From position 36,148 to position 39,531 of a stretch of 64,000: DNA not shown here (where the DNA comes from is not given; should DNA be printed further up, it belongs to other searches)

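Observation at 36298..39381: Single open frame fusing an O-antigen-ligase/polymerase-like module to a complete WbaP-type phosphoglycosyl transferase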

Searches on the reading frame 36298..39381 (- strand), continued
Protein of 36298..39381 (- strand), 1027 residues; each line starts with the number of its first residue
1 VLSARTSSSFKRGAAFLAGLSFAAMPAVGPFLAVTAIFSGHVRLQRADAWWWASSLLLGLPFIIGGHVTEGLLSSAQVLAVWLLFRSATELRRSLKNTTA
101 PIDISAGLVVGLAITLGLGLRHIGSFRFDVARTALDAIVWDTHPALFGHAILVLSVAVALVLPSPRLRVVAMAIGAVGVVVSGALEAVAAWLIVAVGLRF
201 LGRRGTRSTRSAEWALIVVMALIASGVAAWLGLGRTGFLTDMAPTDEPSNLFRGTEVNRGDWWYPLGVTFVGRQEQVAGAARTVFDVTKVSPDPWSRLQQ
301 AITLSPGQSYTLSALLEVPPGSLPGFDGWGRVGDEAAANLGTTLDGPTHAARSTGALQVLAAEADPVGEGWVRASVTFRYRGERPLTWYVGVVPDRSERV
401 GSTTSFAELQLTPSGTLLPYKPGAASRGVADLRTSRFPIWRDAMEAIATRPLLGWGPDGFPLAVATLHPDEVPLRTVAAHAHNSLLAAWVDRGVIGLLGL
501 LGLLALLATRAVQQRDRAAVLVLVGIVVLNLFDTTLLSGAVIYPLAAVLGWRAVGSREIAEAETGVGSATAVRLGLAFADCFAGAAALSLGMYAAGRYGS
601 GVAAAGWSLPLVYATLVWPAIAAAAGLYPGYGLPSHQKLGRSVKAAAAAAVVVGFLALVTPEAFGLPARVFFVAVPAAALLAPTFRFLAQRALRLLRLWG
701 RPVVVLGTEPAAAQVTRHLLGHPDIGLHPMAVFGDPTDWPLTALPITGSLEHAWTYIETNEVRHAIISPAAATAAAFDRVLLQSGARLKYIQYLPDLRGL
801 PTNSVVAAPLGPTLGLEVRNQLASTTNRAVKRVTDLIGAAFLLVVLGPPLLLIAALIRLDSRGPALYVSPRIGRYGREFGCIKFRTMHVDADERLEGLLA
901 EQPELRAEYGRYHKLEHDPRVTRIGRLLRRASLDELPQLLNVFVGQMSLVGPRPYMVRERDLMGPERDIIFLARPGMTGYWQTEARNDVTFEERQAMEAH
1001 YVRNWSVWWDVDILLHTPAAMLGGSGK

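Call 35: find_encoding_contigs(protein=P0116, flank=6000, max_places=1)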
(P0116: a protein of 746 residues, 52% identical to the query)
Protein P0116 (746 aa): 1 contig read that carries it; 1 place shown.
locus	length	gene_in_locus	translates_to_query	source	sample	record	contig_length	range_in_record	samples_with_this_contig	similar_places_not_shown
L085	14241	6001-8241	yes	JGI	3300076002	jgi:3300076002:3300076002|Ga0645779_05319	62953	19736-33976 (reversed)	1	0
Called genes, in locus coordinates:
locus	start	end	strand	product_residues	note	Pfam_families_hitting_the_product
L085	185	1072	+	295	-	PF13439:Glyco_transf_4, PF13579:Glyco_trans_4_4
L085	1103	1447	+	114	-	PF00534:Glycos_transf_1, PF13692:Glyco_trans_1_4 (weak)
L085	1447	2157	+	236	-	PF02350:Epimerase_2 (faint)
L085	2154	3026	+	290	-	PF02350:Epimerase_2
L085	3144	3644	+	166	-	PF00534:Glycos_transf_1, PF13524:Glyco_trans_1_2, PF13692:Glyco_trans_1_4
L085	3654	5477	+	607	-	PF01370:Epimerase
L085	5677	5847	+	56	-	-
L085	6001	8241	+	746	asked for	PF04932:Wzy_C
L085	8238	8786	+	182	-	PF02397:Bac_transf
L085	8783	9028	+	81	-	PF02397:Bac_transf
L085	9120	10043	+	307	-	PF03721:UDPG_MGDP_dh_N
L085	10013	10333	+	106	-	PF03720:UDPG_MGDP_dh_C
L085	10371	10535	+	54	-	-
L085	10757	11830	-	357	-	-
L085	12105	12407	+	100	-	PF13744:HTH_37, PF13560:HTH_31, PF01381:HTH_3, PF13413:HTH_25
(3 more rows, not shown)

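Call 39: predict_structure(alignment_id=A2)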
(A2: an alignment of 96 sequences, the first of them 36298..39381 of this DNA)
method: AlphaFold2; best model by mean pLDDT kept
length: 1027 residues; sequences in the alignment: 96
mean_pLDDT: 86.6   pTM: 0.76
mean pLDDT of the five models: 86.6, 85.9, 85.8, 81.3, 80.7
residues with pLDDT >= 90: 516; 70-90: 419; 50-70: 84; < 50: 8
segments of 3 or more residues with pLDDT < 50: 1-6
pLDDT, mean of each block of 10 residues (from residue 1): 51 79 70 63 78 95 96 94 87 69 84 90 81 81 89 92 90 95 93 93 82 95 87 84 85 88 92 89 94 94 94 93 94 89 92 95 91 96 93 94 94 93 85 88 92 94 92 85 95 96 91 86 93 90 90 68 69 93 95 80 67 94 92 88 96 94 87 95 93 85 89 85 87 84 87 83 85 70 67 70 63 70 86 94 93 94 92 93 93 89 86 80 89 91 95 90 86 90 71 83 89 84 59
secondary structure, 60 per line:
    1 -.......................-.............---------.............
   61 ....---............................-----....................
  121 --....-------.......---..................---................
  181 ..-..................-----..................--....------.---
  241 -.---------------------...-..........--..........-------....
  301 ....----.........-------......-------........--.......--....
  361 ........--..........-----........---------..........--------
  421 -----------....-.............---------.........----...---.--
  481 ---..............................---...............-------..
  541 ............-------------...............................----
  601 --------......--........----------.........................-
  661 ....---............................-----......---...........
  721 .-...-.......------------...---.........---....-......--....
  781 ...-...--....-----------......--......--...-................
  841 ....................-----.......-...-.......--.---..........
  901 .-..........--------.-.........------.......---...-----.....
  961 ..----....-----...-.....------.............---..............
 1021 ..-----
elements in order (helices of 4 or more, strands of 3 or more residues): H2-24 H26-38 H48-64 H68-95 H101-120 E123-126 H134-137 E138-140 H144-161 H165-182 H185-201 H207-224 H227-230 E264-266 E268-277 E280-289 E297-304 E309-317 E325-330 E338-345 E348-354 E357-368 E371-380 E386-393 E403-412 H432-435 H437-449 H459-467 H484-513 H517-531 H539-552 H566-596 H609-614 H617-624 H635-659 H661-664 H668-695 E701-706 H710-721 E727-733 E746-748 H752-760 E764-767 H769-774 H777-783 E790-793 E805-810 E813-818 H825-860 E866-872 E878-884 H891-901 H903-912 H923-931 H938-944 E948-950 H957-962 H967-970 E976-978 H980-984 H991-1003 H1007-1022

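Call 43: fold_search(model_id=the predicted structure, library=pdb)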
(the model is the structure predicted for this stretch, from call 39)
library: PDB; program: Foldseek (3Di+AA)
matches with E <= 10: 908; with E <= 0.001: 12
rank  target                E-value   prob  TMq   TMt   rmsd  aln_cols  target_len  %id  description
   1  8t53_A                2.5e-18  1.00  0.34  0.84   3.6       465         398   23  S. enterica WbaP in a styrene maleic acid liponanoparticle (released 2024-02-14)
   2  8g1n_B                2.5e-10  1.00  0.16  0.79   4.1       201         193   32  Structure of Campylobacter concisus PglC I57M/Q175M Variant with modeled C-terminus (released 2023-05-31)
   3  8g1n_A                3.6e-10  1.00  0.17  0.81   4.3       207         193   31  Structure of Campylobacter concisus PglC I57M/Q175M Variant with modeled C-terminus (released 2023-05-31)
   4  8e37_A                6.1e-10  1.00  0.16  0.81   3.5       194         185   32  Structure of Campylobacter concisus wild-type SeMet PglC (released 2023-09-06)
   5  9b45_1                1.2e-05  1.00  0.16  0.30   4.0       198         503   14  Pseudomonas phage Pa193 baseplate complex and tail fiber (released 2024-10-16)
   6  8env_K                1.9e-05  1.00  0.14  0.27   5.8       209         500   16  In situ cryo-EM structure of Pseudomonas phage E217 tail baseplate in C6 map (released 2023-07-26)
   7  4xup_C                1.1e-04  1.00  0.13  0.66   6.4       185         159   14  Structure of the N-terminal CBM22-1-CBM22-2 tandem domain from Paenibacillus barcinonensis Xyn10C (released 2015-06-03)
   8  4xup_E                2.0e-04  1.00  0.12  0.63   7.4       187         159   16  Structure of the N-terminal CBM22-1-CBM22-2 tandem domain from Paenibacillus barcinonensis Xyn10C (released 2015-06-03)
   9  3p6b_A                5.4e-04  1.00  0.09  0.38  12.2       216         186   13  The crystal structure of CelK CBM4 from Clostridium thermocellum (released 2011-08-24)
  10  8e2d_A                8.7e-04  0.30  0.08  0.05  25.8       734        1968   10  Cryo-EM structure of BIRC6 (consensus) (released 2023-02-15)
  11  9qxq                  9.1e-04  1.00  0.11  0.10  13.9       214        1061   13  native structure of full-length pesticidal protein Cry1Ca18 at pH9, from crystals formed in vivo (released 2026-02-11)
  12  9h9a                  1.0e-03  1.00  0.11  0.10  15.2       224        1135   12  native structure of the full-length pesticidal protein Cry8Ba2, from crystals formed in vivo (form 1) (released 2025-12-03)
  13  3k4z_A                1.1e-03  0.99  0.09  0.27  14.1       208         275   18  Crystal Structure of the Cellulosomal CBM4 from Clostridium thermocellum Cellulase CbhA (released 2010-07-28)
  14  5by3                  1.2e-03  0.82  0.08  0.10  20.4       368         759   10  A novel family GH115 4-O-Methyl-alpha-glucuronidase, BtGH115A, with specificity for decorated arabinogalactans (released 2015-07-22)
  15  8e2i_A                1.6e-03  0.30  0.10  0.06  29.7       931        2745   11  Cryo-EM structure of BIRC6/Smac (released 2023-02-15)
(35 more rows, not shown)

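Call 54: search_protein_families(library=pfam, proteins=[P0118], max_evalue=0.01)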
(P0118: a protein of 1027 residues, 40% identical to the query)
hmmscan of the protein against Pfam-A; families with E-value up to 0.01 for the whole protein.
P0118 (1027 aa): 2 families
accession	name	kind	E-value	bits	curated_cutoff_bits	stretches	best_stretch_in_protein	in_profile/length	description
PF02397.22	Bac_transf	-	5.8e-67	225.1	27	1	839-1021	1-178/179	Bacterial sugar transferase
PF04932.20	Wzy_C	-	7.9e-10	39.1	31.7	1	430-497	81-148/149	O-Antigen ligase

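Call 65: search_protein_families(library=ncbifam, proteins=[P0118], max_evalue=0.01)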
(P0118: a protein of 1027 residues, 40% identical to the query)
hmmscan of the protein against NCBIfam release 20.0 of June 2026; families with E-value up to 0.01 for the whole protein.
P0118 (1027 aa): 12 families
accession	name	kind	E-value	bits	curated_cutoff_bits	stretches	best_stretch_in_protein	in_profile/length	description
TIGR03025.1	EPS_sugtrans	subfamily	2.1e-92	310.7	295.55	1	772-1026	188-444/445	exopolysaccharide biosynthesis polyprenyl glycosylphosphotransferase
TIGR03013.1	EpsB_2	subfamily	2.8e-78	264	393.35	1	794-1027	207-443/443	TIGR03013 family XrtA/PEP-CTERM system glycosyltransferase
TIGR03023.1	WcaJ_sugtrans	equivalog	5.7e-77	259.9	410.75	1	831-1023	255-449/453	undecaprenyl-phosphate glucose phosphotransferase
TIGR03022.1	WbaP_sugtrans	subfamily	2.5e-52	178.7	403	1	837-1027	257-456/456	undecaprenyl-phosphate galactose phosphotransferase WbaP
NF007518.0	PRK10124.1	equivalog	2e-49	168.6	684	1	838-1017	273-454/464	undecaprenyl-phosphate glucose phosphotransferase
NF050817.1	PolSacchBiosHfsE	equivalog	1e-47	163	750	1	838-1021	271-460/467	polysaccharide biosynthesis protein HfsE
NF052601.1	undeca_RfbP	equivalog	6.2e-41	140.3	330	1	838-1021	44-236/244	undecaprenyl-phosphate galactose phosphotransferase family protein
NF041877.1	EPS_EpsZ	equivalog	8.5e-41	140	800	1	829-1026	256-458/459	exopolysaccharide biosynthesis polyisoprenyl-phosphate hexose-1-phosphate transferase EpsZ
NF045514.1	glycotran_HepC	equivalog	6.3e-25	87.8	140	1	837-947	115-211/220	heterocyst development glycosyltransferase HepC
NF011751.0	PRK15204.1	equivalog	8.2e-25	87.3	907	1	838-1026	279-475/476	undecaprenyl-phosphate galactose phosphotransferase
NF048003.1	GTA_spike_fiber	domain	1.1e-14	55.3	36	1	241-425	4-177/182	phage head spike fiber domain-containing protein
NF058641.1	TfpM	equivalog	0.00081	18.5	600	1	433-546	247-346/421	O-linking oligosaccharyltransferase TfpM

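Call 69: fold_search(model_id=the predicted structure, library=viral)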
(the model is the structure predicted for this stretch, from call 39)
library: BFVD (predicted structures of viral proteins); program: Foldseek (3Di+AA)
matches with E <= 10: 1006; with E <= 0.001: 80
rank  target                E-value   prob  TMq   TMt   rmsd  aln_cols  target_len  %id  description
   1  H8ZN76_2              6.1e-07  1.00  0.15  0.15  10.7       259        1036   17  Uncharacterized protein [Synechococcus phage metaG-MbCM1]
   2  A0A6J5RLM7            8.7e-07  1.00  0.15  0.39   4.3       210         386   17  Uncharacterized protein [uncultured Caudovirales phage]
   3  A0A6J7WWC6            8.7e-07  1.00  0.14  0.19   7.0       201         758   16  Uncharacterized protein [uncultured Caudovirales phage]
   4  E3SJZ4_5              9.1e-07  1.00  0.15  0.13  25.5       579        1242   12  Structural protein [Synechococcus phage S-ShM2]
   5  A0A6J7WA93            1.1e-06  1.00  0.15  0.28  10.4       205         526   13  Tail protein [uncultured Caudovirales phage]
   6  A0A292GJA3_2          1.2e-06  1.00  0.16  0.11   4.3       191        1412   18  (no name in the UniProt tables at hand)
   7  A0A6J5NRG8            1.4e-06  1.00  0.16  0.51   5.8       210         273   15  Uncharacterized protein (Fragment) [uncultured Caudovirales phage]
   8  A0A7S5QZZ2            1.9e-06  1.00  0.15  0.11   3.8       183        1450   15  (no name in the UniProt tables at hand)
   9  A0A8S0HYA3            2.3e-06  1.00  0.16  0.28  10.3       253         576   16  (no name in the UniProt tables at hand)
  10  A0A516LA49            3.3e-06  1.00  0.15  0.31   8.0       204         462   14  (no name in the UniProt tables at hand)
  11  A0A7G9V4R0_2          4.2e-06  1.00  0.12  0.15  48.7       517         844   14  (no name in the UniProt tables at hand)
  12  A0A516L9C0            5.1e-06  1.00  0.16  0.37   6.7       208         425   15  (no name in the UniProt tables at hand)
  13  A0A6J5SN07            6.3e-06  1.00  0.16  0.20   7.5       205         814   16  Concanavalin A-like lectin/glucanases superfamily [uncultured Caudovirales phage]
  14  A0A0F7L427            9.0e-06  1.00  0.15  0.25   9.2       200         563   16  Uncharacterized protein [uncultured marine virus]
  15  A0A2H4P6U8            9.8e-06  1.00  0.16  0.16   6.5       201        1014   15  Uncharacterized protein [Pseudomonas phage tabernarius]
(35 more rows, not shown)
